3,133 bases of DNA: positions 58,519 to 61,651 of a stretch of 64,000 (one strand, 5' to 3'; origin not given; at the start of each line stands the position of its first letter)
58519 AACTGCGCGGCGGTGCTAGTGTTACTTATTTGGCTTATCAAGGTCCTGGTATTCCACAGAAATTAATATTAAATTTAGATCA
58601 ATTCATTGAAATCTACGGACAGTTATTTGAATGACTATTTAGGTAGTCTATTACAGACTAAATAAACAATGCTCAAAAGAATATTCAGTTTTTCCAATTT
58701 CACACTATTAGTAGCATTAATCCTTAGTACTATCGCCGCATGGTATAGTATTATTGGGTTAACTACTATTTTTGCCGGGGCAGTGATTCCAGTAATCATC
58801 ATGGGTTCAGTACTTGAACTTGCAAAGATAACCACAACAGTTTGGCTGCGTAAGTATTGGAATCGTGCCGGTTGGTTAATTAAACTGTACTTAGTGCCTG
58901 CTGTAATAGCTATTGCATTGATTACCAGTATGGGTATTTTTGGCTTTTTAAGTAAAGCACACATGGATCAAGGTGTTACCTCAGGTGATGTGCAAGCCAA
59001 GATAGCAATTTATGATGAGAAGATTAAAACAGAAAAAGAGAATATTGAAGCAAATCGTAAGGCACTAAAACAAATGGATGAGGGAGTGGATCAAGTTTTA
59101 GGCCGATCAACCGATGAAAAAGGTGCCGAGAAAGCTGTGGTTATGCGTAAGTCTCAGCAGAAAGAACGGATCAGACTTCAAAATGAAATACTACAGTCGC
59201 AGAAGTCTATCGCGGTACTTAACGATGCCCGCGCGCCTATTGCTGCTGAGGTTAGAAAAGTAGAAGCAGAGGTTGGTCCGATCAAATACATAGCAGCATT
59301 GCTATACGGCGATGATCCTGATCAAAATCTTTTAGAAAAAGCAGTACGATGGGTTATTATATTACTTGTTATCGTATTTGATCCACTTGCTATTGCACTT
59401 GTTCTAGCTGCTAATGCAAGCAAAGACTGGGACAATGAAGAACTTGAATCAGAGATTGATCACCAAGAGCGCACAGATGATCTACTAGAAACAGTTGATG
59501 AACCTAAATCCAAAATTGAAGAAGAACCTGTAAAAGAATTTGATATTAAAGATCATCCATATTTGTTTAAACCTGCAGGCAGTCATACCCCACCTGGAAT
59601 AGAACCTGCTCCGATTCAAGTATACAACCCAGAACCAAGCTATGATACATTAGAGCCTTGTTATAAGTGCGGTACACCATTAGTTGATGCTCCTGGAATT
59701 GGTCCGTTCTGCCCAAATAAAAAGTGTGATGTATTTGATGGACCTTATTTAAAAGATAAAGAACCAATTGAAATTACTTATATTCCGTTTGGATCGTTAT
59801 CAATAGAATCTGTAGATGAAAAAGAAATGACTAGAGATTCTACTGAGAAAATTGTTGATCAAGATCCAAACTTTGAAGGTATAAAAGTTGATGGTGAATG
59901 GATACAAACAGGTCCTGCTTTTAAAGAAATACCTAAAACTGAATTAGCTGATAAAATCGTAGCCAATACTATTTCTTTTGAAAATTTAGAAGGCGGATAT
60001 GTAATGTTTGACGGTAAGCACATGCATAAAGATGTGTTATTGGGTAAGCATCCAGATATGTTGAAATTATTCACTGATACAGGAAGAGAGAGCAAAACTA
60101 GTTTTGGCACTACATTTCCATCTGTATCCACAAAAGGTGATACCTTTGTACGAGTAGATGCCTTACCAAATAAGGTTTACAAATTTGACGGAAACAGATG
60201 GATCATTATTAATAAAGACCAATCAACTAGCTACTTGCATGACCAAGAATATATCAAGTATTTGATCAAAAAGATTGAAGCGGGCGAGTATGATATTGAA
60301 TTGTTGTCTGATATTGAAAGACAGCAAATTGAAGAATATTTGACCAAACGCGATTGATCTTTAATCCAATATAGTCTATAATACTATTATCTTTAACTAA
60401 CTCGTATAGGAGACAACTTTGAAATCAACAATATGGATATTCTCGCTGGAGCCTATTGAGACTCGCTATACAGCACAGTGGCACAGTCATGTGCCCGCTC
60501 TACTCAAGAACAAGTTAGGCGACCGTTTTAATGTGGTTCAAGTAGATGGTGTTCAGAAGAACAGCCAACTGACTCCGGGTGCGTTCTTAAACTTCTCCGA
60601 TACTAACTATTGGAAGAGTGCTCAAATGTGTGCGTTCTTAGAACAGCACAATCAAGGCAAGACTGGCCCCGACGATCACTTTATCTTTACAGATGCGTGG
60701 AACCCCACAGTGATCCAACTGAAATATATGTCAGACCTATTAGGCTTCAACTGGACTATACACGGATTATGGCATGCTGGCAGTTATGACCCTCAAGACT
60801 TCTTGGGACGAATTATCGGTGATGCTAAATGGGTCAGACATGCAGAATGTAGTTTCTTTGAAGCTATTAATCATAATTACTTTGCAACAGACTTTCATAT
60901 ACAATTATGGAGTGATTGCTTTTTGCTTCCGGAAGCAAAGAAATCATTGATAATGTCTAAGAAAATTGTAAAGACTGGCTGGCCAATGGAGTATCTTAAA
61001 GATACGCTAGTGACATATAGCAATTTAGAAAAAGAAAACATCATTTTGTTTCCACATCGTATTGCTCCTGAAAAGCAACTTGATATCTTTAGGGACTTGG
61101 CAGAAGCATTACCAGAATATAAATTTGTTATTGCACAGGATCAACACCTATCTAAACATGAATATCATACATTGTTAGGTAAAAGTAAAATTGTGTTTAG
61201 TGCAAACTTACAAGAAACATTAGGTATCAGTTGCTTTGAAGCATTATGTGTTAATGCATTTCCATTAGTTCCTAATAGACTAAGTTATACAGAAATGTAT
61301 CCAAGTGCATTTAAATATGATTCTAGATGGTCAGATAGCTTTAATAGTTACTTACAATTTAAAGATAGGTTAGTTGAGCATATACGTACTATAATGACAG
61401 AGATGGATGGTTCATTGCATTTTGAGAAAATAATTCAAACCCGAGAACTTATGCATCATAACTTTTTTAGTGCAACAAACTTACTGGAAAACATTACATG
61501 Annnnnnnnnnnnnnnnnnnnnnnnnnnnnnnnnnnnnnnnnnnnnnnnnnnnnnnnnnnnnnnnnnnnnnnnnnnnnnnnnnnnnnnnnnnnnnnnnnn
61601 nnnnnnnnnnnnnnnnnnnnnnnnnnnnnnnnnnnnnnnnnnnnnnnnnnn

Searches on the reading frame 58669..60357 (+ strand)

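Call 33: search_protein_families(library=phrogs, proteins=[window:58669-60357:+], max_evalue=0.001)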
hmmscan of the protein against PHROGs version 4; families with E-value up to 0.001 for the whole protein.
window:58669-60357:+ (562 aa): 1 family
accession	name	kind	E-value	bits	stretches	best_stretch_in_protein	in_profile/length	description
phrog_11591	-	head and packaging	0.00022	21.6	1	476-526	414-466/497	virion structural protein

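Call 76: search_protein_families(library=pfam, proteins=[window:58669-60357:+], max_evalue=0.01)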
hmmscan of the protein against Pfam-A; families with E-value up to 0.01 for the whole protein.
window:58669-60357:+ (562 aa): 1 family
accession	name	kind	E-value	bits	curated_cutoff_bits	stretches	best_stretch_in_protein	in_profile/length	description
PF00335.26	Tetraspanin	-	0.0032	17.6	32.1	0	5-121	5-126/225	Tetraspanin family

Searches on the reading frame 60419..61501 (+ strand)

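Call 4: search_protein_families(library=pfam, proteins=[window:60419-61501:+], max_evalue=0.01)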
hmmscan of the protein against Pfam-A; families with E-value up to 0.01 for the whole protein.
window:60419-61501:+ (360 aa): 1 family
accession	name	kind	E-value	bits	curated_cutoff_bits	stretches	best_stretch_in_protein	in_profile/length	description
PF00534.26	Glycos_transf_1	-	7.6e-05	22.8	26.4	0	204-239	13-53/172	Glycosyl transferases group 1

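Call 33: search_protein_families(library=phrogs, proteins=[window:60419-61501:+], max_evalue=0.001)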
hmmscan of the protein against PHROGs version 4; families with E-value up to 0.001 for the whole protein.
window:60419-61501:+ (360 aa): 0 families
